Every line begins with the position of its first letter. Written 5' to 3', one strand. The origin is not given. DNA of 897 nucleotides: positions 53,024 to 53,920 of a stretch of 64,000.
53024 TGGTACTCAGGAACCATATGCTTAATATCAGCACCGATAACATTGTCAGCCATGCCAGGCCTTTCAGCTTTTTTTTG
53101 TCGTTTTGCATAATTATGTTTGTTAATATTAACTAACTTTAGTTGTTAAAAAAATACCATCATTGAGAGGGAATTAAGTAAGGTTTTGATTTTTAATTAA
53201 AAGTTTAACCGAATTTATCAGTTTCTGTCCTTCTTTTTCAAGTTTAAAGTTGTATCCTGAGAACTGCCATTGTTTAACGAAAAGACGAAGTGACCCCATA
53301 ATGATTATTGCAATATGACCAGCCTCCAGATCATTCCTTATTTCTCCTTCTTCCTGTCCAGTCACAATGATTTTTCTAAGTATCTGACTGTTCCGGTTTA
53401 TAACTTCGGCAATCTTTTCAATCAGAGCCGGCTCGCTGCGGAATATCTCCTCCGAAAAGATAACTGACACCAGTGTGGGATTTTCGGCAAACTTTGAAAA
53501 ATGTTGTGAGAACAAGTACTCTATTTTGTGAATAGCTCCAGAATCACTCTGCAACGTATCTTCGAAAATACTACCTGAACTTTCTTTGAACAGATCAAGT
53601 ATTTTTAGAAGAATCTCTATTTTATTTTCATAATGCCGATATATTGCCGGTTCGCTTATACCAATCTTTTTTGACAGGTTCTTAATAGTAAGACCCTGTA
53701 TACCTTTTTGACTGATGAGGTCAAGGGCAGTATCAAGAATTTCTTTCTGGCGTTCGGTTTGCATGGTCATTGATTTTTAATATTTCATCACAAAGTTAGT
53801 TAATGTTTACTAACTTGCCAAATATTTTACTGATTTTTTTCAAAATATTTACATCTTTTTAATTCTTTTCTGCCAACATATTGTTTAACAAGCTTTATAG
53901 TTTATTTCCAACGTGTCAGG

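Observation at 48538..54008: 5.4-kb TetR/MMPL/LolA-like/OMP block bracketed by a perfect 48-bp direct repeat and an att-like gene-end remnant, with no recombinase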

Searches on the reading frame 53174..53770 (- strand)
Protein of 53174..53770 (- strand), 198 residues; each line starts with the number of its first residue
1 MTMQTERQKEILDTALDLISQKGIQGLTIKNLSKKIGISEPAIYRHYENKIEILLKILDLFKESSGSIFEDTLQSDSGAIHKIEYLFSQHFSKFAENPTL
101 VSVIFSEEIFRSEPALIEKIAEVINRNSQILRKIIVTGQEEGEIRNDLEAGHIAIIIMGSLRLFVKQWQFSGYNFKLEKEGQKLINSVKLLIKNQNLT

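Call 5: search_protein_families(library=pfam, proteins=[window:53174-53770:-])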
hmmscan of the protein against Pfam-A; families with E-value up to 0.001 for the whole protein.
window:53174-53770:- (198 aa): 6 families
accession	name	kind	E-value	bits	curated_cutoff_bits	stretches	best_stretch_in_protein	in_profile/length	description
PF08359.16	TetR_C_4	-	5.1e-13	49.8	21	1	70-183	13-125/133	YsiA-like protein, C-terminal region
PF00440.29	TetR_N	-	7.9e-12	45.2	24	1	11-55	1-45/47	Bacterial regulatory proteins, tetR family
PF17938.6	TetR_C_29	-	1.1e-06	29.2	26.2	1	83-159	5-82/119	Tetracyclin repressor-like, C-terminal domain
PF08361.16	TetR_C_2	-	7.9e-06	26.3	22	1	97-188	23-115/121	MAATS-type transcriptional repressor, C-terminal region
PF17932.6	TetR_C_24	-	3.7e-05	24.4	26.4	1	80-162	5-85/114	Tetracyclin repressor-like, C-terminal domain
PF16925.10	TetR_C_13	-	8.5e-05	23.4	27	1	111-170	36-95/109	Tetracyclin repressor-like, C-terminal domain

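Call 23: find_homologous_proteins(query=window:53174-53770:-)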
Query window:53174-53770:- (198 aa): 2321 proteins with E <= 0.001 among 2651 candidates; the best 120 are listed.
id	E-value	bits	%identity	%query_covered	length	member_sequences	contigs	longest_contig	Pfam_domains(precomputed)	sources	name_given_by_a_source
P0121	3.3e-117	407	100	99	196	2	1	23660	PF08361.17,PF00440.30,PF17938.7,PF08359.17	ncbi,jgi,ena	-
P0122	2.0e-107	375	94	97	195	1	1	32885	PF08361.17,PF00440.30,PF17932.7,PF17938.7,PF08359.17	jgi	jgi:TetR/AcrR family transcriptional regulator, fatty acid metabolism regulator protein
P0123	5.8e-107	373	93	98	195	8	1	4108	PF08361.17,PF00440.30,PF17932.7,PF17938.7,PF08359.17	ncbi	-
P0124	4.5e-106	370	92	98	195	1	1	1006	PF08361.17,PF00440.30,PF17938.7,PF08359.17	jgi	jgi:AcrR family transcriptional regulator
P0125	8.5e-106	369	92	98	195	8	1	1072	PF08361.17,PF00440.30,PF17932.7,PF17938.7,PF08359.17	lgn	-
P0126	2.0e-105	368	93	97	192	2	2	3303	PF08361.17,PF00440.30,PF17938.7,PF08359.17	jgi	jgi:TetR/AcrR family transcriptional regulator, fatty acid metabolism regulator protein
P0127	3.8e-105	367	89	99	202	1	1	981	PF08361.17,PF00440.30,PF17932.7,PF17938.7,PF08359.17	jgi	jgi:TetR/AcrR family transcriptional regulator, fatty acid metabolism regulator protein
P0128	9.8e-105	366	91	98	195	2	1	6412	PF08361.17,PF00440.30,PF17932.7,PF17938.7,PF08359.17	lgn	-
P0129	2.5e-104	365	90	97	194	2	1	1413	PF08361.17,PF00440.30,PF17938.7,PF08359.17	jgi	-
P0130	4.5e-104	364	92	97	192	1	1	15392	PF08361.17,PF00440.30,PF17932.7,PF17938.7,PF08359.17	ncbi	-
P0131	4.9e-104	364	92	97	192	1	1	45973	PF08361.17,PF00440.30,PF17932.7,PF17938.7,PF08359.17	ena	-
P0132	6.7e-104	363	91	97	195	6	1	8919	PF08361.17,PF00440.30,PF17938.7,PF08359.17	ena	-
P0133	9.1e-104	363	90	97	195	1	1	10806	PF08361.17,PF00440.30,PF17938.7,PF08359.17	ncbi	-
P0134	1.5e-103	362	92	97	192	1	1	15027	PF08361.17,PF00440.30,PF17938.7,PF08359.17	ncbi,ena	-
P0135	2.1e-101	355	88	98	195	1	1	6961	PF08361.17,PF00440.30,PF17938.7,PF08359.17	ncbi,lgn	-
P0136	2.2e-101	355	89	97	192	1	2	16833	PF08361.17,PF00440.30,PF17938.7,PF08359.17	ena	-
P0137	5.0e-101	354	88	97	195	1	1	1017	PF08361.17,PF00440.30,PF17938.7,PF08359.17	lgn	-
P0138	8.8e-101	353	89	97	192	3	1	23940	PF08361.17,PF00440.30,PF17932.7,PF17938.7,PF08359.17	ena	-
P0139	1.7e-100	352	90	97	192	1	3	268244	PF08361.17,PF00440.30,PF17938.7,PF08359.17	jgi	jgi:AcrR family transcriptional regulator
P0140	3.5e-100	351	88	97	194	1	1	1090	PF08361.17,PF00440.30,PF17938.7,PF08359.17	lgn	-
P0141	4.0e-97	341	85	97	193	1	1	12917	PF08361.17,PF00440.30,PF17932.7,PF17938.7,PF08359.17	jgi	jgi:AcrR family transcriptional regulator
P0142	1.8e-96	339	84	97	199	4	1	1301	PF08361.17,PF00440.30,PF17932.7,PF17938.7,PF08359.17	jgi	jgi:AcrR family transcriptional regulator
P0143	1.5e-95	336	84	97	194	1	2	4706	PF08361.17,PF00440.30,PF17932.7,PF17938.7,PF16859.11,PF08359.17,PF16925.11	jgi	jgi:AcrR family transcriptional regulator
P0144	1.0e-94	333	84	97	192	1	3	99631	PF08361.17,PF00440.30,PF17938.7,PF08359.17,PF16925.11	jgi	jgi:AcrR family transcriptional regulator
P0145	6.1e-94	331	82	97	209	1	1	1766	PF08361.17,PF00440.30,PF17938.7,PF08359.17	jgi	jgi:TetR/AcrR family transcriptional regulator, fatty acid metabolism regulator protein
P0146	6.1e-94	331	82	97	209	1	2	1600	PF08361.17,PF00440.30,PF17938.7,PF08359.17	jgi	jgi:TetR/AcrR family transcriptional regulator, fatty acid metabolism regulator protein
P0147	1.6e-93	329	83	96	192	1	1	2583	PF08361.17,PF00440.30,PF17938.7,PF08359.17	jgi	jgi:TetR/AcrR family transcriptional regulator, fatty acid metabolism regulator protein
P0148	4.7e-78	279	68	97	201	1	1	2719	PF00440.30,PF17938.7,PF08359.17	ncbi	-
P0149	3.4e-77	276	68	96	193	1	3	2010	PF00440.30,PF17938.7,PF08359.17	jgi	jgi:AcrR family transcriptional regulator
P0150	5.4e-77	276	68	96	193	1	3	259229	PF00440.30,PF17932.7,PF17938.7,PF08359.17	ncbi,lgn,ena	ncbi:MAG: TetR/AcrR family transcriptional regulator [Bacteroidales bacterium]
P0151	2.4e-76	273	68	96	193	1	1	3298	PF00440.30,PF17932.7,PF17938.7,PF08359.17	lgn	-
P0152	5.0e-76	272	66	96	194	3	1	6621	PF00440.30,PF17932.7,PF17938.7,PF08359.17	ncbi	-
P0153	5.4e-76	272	66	96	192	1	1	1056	PF08361.17,PF00440.30,PF17938.7,PF08359.17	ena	-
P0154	6.6e-76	272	68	96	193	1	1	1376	PF00440.30,PF17932.7,PF17938.7,PF08359.17,PF16925.11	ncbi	-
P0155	1.1e-75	271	66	96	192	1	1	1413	PF08361.17,PF00440.30,PF17938.7,PF08359.17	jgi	jgi:AcrR family transcriptional regulator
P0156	1.4e-75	271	67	96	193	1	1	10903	PF08361.17,PF00440.30,PF17938.7,PF08359.17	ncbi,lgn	-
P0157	1.9e-75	271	66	96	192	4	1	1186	PF08361.17,PF00440.30,PF17938.7,PF08359.17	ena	-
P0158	2.7e-75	270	66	96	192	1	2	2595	PF08361.17,PF00440.30,PF17938.7,PF08359.17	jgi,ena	jgi:AcrR family transcriptional regulator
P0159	3.2e-75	270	68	94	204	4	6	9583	PF08361.17,PF00440.30,PF17938.7,PF08359.17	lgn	-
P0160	5.2e-75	269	66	96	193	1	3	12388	PF00440.30,PF17932.7,PF17938.7,PF08359.17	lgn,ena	-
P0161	6.6e-75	269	66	96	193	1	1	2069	PF08361.17,PF00440.30,PF17938.7,PF08359.17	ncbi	-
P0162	1.1e-74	268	66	96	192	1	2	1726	PF08361.17,PF00440.30,PF17938.7,PF08359.17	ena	-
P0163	1.4e-74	268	66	96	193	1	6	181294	PF00440.30,PF17932.7,PF17938.7,PF08359.17,PF16925.11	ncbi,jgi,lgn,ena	jgi:AcrR family transcriptional regulator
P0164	1.8e-74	267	66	96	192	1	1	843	PF08361.17,PF00440.30,PF17938.7,PF08359.17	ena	-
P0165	2.7e-74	267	66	96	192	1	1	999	PF00440.30,PF08359.17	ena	-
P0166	4.9e-74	266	65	96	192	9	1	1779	PF08361.17,PF00440.30,PF17938.7,PF08359.17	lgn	-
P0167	5.1e-74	266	65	96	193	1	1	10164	PF00440.30,PF17932.7,PF17938.7,PF08359.17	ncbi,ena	-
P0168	5.2e-74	266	63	97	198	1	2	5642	PF08361.17,PF00440.30,PF17938.7,PF08359.17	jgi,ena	-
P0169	6.1e-74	266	65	96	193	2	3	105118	PF00440.30,PF17938.7,PF08359.17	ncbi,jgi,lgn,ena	-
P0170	6.1e-74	266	66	96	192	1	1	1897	PF08361.17,PF00440.30,PF17938.7,PF08359.17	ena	-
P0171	8.2e-74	265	66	94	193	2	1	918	PF08361.17,PF00440.30,PF17938.7,PF08359.17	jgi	jgi:AcrR family transcriptional regulator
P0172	1.0e-73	265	65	96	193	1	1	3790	PF00440.30,PF17932.7,PF17938.7,PF08359.17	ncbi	-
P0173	1.4e-73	264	64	96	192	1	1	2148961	PF00440.30,PF17938.7,PF08359.17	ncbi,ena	-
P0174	1.4e-73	264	64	96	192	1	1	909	PF08361.17,PF00440.30,PF08359.17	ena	-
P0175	1.4e-73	264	64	98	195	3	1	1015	PF08361.17,PF00440.30,PF08359.17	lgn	-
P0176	2.8e-73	264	66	96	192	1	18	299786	PF08361.17,PF00440.30,PF17938.7,PF08359.17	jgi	jgi:AcrR family transcriptional regulator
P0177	3.1e-73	263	65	96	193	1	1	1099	PF00440.30,PF17938.7,PF08359.17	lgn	-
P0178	3.8e-73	263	63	96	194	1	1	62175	PF00440.30,PF17938.7,PF08359.17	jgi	jgi:AcrR family transcriptional regulator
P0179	4.0e-73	263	64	96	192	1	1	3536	PF08361.17,PF00440.30,PF17932.7,PF17938.7,PF08359.17,PF16925.11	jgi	jgi:AcrR family transcriptional regulator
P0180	4.2e-73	263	63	96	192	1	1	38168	PF08361.17,PF00440.30,PF08359.17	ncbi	ncbi:MAG: TetR/AcrR family transcriptional regulator [Bacteroidota bacterium]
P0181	5.3e-73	263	65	97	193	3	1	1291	PF00440.30,PF08359.17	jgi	jgi:AcrR family transcriptional regulator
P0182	5.4e-73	263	63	97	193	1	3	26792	PF00440.30,PF17938.7,PF08359.17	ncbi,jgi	-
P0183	5.6e-73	263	65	96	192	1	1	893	PF08361.17,PF00440.30,PF17938.7,PF08359.17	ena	-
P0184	5.6e-73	263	63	96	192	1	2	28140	PF08361.17,PF00440.30,PF17938.7,PF08359.17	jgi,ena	-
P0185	5.6e-73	262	65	98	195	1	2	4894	PF08361.17,PF00440.30,PF17938.7,PF08359.17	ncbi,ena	-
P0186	5.7e-73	262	65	96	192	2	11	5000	PF00440.30,PF08359.17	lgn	-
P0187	5.9e-73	262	65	97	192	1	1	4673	PF08361.17,PF00440.30,PF08359.17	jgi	-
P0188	6.6e-73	262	63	96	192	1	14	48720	PF08361.17,PF00440.30,PF17938.7,PF08359.17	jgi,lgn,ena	jgi:AcrR family transcriptional regulator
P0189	6.8e-73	262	63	96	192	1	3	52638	PF08361.17,PF00440.30,PF17938.7,PF08359.17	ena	-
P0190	6.9e-73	262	63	96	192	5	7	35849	PF08361.17,PF00440.30,PF17938.7,PF08359.17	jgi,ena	-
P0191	7.4e-73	262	64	96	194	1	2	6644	PF00440.30,PF17938.7,PF08359.17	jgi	jgi:AcrR family transcriptional regulator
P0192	8.0e-73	262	63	96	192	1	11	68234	PF08361.17,PF00440.30,PF17938.7,PF08359.17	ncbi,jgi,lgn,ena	jgi:AcrR family transcriptional regulator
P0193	8.5e-73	262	64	96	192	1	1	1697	PF08361.17,PF00440.30,PF08359.17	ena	-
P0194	9.9e-73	262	64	96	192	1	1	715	PF00440.30,PF08359.17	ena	-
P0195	1.1e-72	262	65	96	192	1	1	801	PF00440.30,PF08359.17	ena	-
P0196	1.2e-72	261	64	98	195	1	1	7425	PF08361.17,PF00440.30,PF08359.17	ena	-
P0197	1.2e-72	261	65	96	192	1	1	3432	PF08361.17,PF00440.30,PF08359.17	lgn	-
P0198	1.3e-72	261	64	96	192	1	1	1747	PF00440.30,PF17938.7,PF08359.17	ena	-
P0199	1.6e-72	261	63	94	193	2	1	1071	PF08361.17,PF00440.30,PF08359.17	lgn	-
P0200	1.6e-72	261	63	96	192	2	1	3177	PF00440.30,PF17938.7,PF08359.17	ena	-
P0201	2.0e-72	261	63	96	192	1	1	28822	PF08361.17,PF00440.30,PF08359.17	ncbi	ncbi:MAG: TetR/AcrR family transcriptional regulator [Bacteroidota bacterium]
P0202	2.1e-72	261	65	97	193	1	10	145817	PF08361.17,PF00440.30,PF17938.7,PF08359.17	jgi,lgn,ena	jgi:AcrR family transcriptional regulator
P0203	2.2e-72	261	64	96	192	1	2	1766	PF08361.17,PF00440.30,PF08359.17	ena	-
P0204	2.5e-72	260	65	97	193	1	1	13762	PF00440.30,PF17938.7,PF08359.17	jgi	jgi:AcrR family transcriptional regulator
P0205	2.8e-72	260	63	98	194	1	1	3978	PF00440.30,PF17938.7,PF08359.17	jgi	jgi:AcrR family transcriptional regulator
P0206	3.2e-72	260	64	96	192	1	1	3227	PF08361.17,PF00440.30,PF17938.7,PF08359.17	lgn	-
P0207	3.3e-72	260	65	96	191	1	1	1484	PF00440.30,PF08359.17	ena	-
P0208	3.4e-72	260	64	96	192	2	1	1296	PF08361.17,PF00440.30,PF08359.17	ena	-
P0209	3.5e-72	260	64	96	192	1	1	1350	PF08361.17,PF00440.30,PF17938.7,PF08359.17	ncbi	-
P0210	3.6e-72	260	65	96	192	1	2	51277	PF00440.30,PF08359.17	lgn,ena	-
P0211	3.7e-72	260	64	96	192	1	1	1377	PF00440.30,PF08359.17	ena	-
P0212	3.9e-72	260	63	96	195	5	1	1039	PF00440.30,PF17938.7,PF08359.17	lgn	-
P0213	4.0e-72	260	63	97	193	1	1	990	PF08361.17,PF00440.30,PF08359.17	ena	-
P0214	4.3e-72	260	64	96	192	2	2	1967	PF00440.30,PF08359.17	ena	-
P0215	4.3e-72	260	63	96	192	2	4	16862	PF08361.17,PF00440.30,PF08359.17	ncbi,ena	-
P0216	4.7e-72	260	63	98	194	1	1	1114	PF00440.30,PF08359.17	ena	-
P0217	4.8e-72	259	65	96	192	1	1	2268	PF00440.30,PF08359.17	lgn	-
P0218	4.9e-72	259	65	96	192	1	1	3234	PF08361.17,PF00440.30,PF17938.7,PF08359.17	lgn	-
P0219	4.9e-72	259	64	96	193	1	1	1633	PF08361.17,PF00440.30,PF17938.7,PF08359.17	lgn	-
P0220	5.1e-72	259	64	96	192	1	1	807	PF08361.17,PF00440.30,PF08359.17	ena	-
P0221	5.2e-72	259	65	97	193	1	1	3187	PF08361.17,PF00440.30,PF17938.7,PF08359.17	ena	-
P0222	6.0e-72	259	63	97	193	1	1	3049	PF08361.17,PF00440.30,PF08359.17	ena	-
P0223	6.9e-72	259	63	96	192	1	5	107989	PF00440.30,PF08359.17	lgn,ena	-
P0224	8.8e-72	259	64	96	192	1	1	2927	PF08361.17,PF00440.30,PF17938.7,PF08359.17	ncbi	ncbi:MAG: TetR/AcrR family transcriptional regulator [Prolixibacteraceae bacterium]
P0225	9.0e-72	259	65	96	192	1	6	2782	PF00440.30,PF08359.17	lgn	-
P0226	9.5e-72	259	64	96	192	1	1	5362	PF00440.30,PF08359.17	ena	-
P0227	9.9e-72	258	64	96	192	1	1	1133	PF08361.17,PF00440.30,PF08359.17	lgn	-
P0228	1.0e-71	258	62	96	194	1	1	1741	PF00440.30,PF17938.7,PF08359.17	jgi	jgi:TetR/AcrR family transcriptional regulator, fatty acid metabolism regulator protein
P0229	1.0e-71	258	63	96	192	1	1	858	PF00440.30,PF08359.17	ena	-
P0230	1.0e-71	258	62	95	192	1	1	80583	PF08361.17,PF00440.30,PF17932.7,PF17938.7,PF08359.17,PF16925.11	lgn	-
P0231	1.1e-71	258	64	97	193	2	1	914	PF08361.17,PF00440.30,PF17938.7,PF08359.17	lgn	-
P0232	1.4e-71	258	63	96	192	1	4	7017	PF00440.30,PF08359.17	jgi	-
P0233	1.4e-71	258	62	96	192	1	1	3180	PF08361.17,PF00440.30,PF17938.7,PF08359.17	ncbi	-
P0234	1.5e-71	258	62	97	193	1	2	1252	PF08361.17,PF00440.30,PF08359.17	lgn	-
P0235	1.5e-71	258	64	94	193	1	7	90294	PF08361.17,PF00440.30,PF17938.7,PF08359.17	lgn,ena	-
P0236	1.8e-71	258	66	97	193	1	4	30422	PF08361.17,PF00440.30,PF17938.7,PF08359.17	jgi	jgi:AcrR family transcriptional regulator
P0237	1.9e-71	258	65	94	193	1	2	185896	PF08361.17,PF00440.30,PF17938.7,PF08359.17,PF16925.11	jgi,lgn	jgi:AcrR family transcriptional regulator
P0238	1.9e-71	258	63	95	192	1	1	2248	PF00440.30,PF08359.17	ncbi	-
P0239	2.2e-71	257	65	96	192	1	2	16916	PF08361.17,PF00440.30,PF17938.7,PF08359.17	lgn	-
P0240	2.3e-71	257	64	97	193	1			PF00440.30,PF17938.7,PF08359.17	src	-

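Call 24: find_encoding_contigs(protein=P0122, flank=10000, max_places=2)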
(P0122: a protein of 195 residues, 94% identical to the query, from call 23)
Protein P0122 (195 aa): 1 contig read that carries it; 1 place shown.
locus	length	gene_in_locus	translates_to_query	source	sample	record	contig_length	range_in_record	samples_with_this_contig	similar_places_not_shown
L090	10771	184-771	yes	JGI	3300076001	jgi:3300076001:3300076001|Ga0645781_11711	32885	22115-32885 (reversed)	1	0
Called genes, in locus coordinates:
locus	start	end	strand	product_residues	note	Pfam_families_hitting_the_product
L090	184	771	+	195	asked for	PF00440:TetR_N, PF08359:TetR_C_4, PF17932:TetR_C_24 (weak), PF17938:TetR_C_29, PF08361:TetR_C_2 (weak)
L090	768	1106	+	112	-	PF07883:Cupin_2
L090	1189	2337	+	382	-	PF03176:MMPL, PF12349:Sterol-sensing (weak)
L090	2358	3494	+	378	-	PF03176:MMPL, PF00873:ACR_tran (weak)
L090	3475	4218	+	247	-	-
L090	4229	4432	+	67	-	-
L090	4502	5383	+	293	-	PF07044:DUF1329, PF17131:TP_0789-like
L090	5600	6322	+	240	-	PF06980:DUF1302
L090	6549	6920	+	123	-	PF01850:PIN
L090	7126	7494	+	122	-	PF12844:HTH_19 (weak), PF13560:HTH_31 (weak), PF01381:HTH_3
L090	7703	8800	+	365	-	PF07804:HipA_C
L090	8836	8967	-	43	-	-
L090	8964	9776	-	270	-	-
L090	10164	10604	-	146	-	PF00656:Peptidase_C14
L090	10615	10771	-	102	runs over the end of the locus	-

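Call 25: find_encoding_contigs(protein=P0131, flank=10000, max_places=2)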
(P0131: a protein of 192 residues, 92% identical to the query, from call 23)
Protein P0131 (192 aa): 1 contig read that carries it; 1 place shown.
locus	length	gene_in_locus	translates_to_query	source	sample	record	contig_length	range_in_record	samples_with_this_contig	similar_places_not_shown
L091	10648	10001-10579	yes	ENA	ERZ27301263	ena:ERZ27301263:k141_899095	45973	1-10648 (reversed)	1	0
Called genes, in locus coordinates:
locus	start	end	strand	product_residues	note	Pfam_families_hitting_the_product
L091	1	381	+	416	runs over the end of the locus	PF00155:Aminotran_1_2, PF00266:Aminotran_5, PF01041:DegT_DnrJ_EryC1 (weak), PF01212:Beta_elim_lyase (weak)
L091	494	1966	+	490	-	PF00989:PAS, PF13188:PAS_8, PF08448:PAS_4 (faint), PF13426:PAS_9, PF08447:PAS_3, PF00512:HisKA, PF02518:HATPase_c, PF13581:HATPase_c_2 (weak)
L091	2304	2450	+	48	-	PF18919:DUF5670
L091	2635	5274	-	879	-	PF00989:PAS, PF13426:PAS_9, PF08447:PAS_3, PF00989:PAS, PF08448:PAS_4, PF13426:PAS_9, PF08447:PAS_3, PF00512:HisKA, +6 more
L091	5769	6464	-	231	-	PF00487:FA_desaturase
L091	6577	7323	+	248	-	PF18916:Lycopene_cyc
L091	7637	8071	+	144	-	PF03013:Pyr_excise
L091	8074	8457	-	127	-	-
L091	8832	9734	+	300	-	PF25084:LbH_EIF2B, PF00132:Hexapep, PF25087:GMPPB_C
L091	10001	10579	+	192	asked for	PF00440:TetR_N, PF08359:TetR_C_4, PF08361:TetR_C_2 (weak), PF17932:TetR_C_24 (faint), PF17938:TetR_C_29 (weak)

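Call 26: find_encoding_contigs(protein=P0139, flank=10000, max_places=2)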
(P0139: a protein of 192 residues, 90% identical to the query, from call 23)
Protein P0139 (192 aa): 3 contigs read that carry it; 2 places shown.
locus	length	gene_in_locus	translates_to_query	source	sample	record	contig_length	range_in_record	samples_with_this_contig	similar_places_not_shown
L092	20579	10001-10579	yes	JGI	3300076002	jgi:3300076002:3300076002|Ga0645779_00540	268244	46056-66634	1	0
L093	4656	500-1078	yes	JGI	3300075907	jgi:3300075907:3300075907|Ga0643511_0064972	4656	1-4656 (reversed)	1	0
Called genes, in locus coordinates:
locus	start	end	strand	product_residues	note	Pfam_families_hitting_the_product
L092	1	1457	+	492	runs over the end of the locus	PF00890:FAD_binding_2 (weak), PF01266:DAO (weak), PF01593:Amino_oxidase, PF03486:HI0933_like (faint), PF07992:Pyr_redox_2 (faint), PF13450:NAD_binding_8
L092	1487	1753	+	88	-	-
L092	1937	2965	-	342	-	PF13593:SBF_like, PF01758:SBF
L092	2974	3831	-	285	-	PF01135:PCMT, PF01209:Ubie_methyltran, PF01728:FtsJ (weak), PF13489:Methyltransf_23, PF13847:Methyltransf_31, PF08241:Methyltransf_11, PF08242:Methyltransf_12, PF13649:Methyltransf_25, +3 more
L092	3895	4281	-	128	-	PF01451:LMWPc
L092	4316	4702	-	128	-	PF12840:HTH_20, PF01022:HTH_5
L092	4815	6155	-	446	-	PF03448:MgtE_N, PF00571:CBS (weak), PF01769:MgtE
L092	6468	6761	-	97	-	-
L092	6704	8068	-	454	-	-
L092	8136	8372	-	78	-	-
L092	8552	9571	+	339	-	PF00248:Aldo_ket_red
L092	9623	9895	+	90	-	-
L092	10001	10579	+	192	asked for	PF00440:TetR_N, PF08359:TetR_C_4, PF08361:TetR_C_2 (weak), PF17938:TetR_C_29 (weak)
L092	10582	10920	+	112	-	PF07883:Cupin_2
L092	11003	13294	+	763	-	PF03176:MMPL, PF00873:ACR_tran (faint), PF03176:MMPL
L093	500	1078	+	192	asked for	PF00440:TetR_N, PF08359:TetR_C_4, PF08361:TetR_C_2 (weak), PF17938:TetR_C_29 (weak)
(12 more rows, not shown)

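Call 33: find_encoding_contigs(protein=P0121, flank=10000, max_places=10)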
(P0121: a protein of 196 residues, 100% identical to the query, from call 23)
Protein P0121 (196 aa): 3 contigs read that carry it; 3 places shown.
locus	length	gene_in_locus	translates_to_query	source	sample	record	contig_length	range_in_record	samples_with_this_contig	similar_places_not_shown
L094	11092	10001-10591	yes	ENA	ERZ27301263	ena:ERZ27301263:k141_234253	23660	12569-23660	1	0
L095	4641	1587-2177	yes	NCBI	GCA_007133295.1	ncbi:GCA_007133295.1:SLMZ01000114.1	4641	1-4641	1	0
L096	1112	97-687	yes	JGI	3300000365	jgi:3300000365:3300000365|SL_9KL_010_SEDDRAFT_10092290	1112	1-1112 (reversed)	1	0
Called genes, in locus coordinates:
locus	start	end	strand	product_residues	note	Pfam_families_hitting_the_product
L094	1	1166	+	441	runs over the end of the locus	PF00696:AA_kinase, PF22468:ACT_9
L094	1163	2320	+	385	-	PF00278:Orn_DAP_Arg_deC, PF02784:Orn_Arg_deC_N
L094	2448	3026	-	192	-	PF01613:Flavin_Reduct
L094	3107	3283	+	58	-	-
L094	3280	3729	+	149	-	PF00717:Peptidase_S24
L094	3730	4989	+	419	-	PF00817:IMS, PF11799:IMS_C, PF13438:DUF4113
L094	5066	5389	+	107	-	PF01258:zf-dskA_traR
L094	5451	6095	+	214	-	PF13489:Methyltransf_23, PF08242:Methyltransf_12 (weak), PF08241:Methyltransf_11 (weak)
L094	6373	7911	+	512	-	-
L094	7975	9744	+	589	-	PF00939:Na_sulph_symp, PF03600:CitMHS, PF02080:TrkA_C, PF00939:Na_sulph_symp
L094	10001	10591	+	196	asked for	PF00440:TetR_N, PF08359:TetR_C_4, PF08361:TetR_C_2 (weak), PF17938:TetR_C_29 (weak)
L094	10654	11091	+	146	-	?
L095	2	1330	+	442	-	?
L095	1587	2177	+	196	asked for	PF00440:TetR_N, PF08359:TetR_C_4, PF08361:TetR_C_2 (weak), PF17938:TetR_C_29 (weak)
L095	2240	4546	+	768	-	PF03176:MMPL, PF00873:ACR_tran (weak)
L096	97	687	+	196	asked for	PF00440:TetR_N, PF08359:TetR_C_4, PF08361:TetR_C_2 (weak), PF17938:TetR_C_29 (weak)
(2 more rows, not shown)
